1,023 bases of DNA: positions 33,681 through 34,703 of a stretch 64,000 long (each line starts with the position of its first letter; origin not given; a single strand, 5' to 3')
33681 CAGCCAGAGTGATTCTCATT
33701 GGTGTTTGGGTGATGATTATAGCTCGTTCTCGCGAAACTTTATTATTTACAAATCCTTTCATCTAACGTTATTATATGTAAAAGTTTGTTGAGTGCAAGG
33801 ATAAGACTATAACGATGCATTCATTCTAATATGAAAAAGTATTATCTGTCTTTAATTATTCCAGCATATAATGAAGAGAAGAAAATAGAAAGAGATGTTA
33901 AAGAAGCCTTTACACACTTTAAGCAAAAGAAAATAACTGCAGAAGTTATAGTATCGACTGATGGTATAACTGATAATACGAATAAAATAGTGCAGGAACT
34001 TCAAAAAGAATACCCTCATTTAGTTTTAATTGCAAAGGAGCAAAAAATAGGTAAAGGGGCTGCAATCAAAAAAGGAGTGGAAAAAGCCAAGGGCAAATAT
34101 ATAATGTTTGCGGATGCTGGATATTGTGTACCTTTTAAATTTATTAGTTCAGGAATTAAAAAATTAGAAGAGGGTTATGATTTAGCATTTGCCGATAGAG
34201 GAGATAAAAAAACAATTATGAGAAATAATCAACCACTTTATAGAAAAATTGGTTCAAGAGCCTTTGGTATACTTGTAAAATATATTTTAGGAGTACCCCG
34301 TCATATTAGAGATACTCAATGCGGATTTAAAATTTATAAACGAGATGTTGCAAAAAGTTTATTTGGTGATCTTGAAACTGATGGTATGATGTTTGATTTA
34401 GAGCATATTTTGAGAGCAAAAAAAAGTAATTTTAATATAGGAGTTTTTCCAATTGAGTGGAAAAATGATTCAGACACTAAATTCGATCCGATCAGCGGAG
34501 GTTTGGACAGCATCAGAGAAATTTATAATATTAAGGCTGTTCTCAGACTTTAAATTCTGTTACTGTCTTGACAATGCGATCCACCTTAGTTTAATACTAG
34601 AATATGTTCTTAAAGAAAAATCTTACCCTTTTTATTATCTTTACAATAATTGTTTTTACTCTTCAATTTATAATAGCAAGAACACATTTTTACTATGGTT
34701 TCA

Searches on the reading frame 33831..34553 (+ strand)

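Call 57: search_protein_families(library=pfam, proteins=[window:33831-34553:+], max_evalue=0.001)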
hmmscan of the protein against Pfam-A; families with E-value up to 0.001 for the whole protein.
window:33831-34553:+ (240 aa): 3 families
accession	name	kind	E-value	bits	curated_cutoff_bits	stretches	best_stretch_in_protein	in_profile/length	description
PF00535.33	Glycos_transf_2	-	2.8e-24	86.4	23.3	1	7-178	1-168/168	Glycosyl transferase family 2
PF13641.12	Glyco_tranf_2_3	-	2e-07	31.7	27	1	6-96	3-95/230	Glycosyltransferase like family 2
PF10111.15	Glyco_tranf_2_2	-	3.1e-06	27.3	27.3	1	7-96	1-90/276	Glycosyltransferase like family 2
